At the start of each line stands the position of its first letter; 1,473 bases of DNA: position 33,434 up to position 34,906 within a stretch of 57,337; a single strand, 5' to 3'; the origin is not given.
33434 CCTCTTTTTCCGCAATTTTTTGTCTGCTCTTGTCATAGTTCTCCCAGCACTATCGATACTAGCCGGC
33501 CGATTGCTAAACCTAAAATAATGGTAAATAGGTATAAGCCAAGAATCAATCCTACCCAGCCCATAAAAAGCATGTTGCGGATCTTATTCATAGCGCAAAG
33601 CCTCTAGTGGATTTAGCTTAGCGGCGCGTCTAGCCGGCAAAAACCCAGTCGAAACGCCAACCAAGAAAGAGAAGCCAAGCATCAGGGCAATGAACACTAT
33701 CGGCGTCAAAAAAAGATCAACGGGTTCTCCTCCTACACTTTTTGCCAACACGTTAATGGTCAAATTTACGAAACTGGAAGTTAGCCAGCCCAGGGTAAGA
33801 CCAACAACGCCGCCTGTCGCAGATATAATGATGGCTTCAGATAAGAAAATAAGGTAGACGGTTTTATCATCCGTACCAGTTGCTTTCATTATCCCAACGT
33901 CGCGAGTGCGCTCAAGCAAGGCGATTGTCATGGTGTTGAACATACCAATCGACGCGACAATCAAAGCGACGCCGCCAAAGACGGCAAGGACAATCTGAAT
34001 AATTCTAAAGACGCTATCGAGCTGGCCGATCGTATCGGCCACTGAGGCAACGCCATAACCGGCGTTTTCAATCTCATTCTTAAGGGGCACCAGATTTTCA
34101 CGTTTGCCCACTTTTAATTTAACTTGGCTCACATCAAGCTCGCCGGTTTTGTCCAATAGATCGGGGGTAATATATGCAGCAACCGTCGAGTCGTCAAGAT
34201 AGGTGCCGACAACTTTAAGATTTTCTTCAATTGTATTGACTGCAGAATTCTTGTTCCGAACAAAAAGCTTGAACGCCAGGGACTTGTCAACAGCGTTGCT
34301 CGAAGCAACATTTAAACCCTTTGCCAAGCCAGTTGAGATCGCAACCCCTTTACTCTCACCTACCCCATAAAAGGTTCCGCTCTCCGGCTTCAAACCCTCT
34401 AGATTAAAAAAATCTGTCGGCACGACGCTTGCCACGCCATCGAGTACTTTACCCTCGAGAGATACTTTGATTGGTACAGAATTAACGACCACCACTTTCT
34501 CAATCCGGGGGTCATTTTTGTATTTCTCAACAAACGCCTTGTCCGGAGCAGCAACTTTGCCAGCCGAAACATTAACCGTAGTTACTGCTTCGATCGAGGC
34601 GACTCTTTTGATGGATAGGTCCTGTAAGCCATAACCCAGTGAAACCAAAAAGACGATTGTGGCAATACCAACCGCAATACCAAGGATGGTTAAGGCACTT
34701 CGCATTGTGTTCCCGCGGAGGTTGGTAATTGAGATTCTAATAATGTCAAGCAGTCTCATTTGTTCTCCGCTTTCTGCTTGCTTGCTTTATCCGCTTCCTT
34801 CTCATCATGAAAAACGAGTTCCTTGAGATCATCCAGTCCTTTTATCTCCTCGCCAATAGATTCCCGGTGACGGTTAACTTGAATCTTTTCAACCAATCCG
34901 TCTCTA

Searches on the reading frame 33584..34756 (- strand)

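Call 37: search_protein_families(library=pfam, proteins=[window:33584-34756:-], max_evalue=0.00001)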
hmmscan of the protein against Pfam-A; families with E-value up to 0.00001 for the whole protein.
window:33584-34756:- (390 aa): 2 families
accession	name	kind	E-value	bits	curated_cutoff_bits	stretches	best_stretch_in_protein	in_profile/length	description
PF02687.27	FtsX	-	4.6e-20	72.3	25.5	1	259-383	2-120/120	FtsX-like permease C-terminal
PF12704.14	MacB_PCD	-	1.2e-13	52.2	27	1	20-231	1-206/207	MacB-like periplasmic core domain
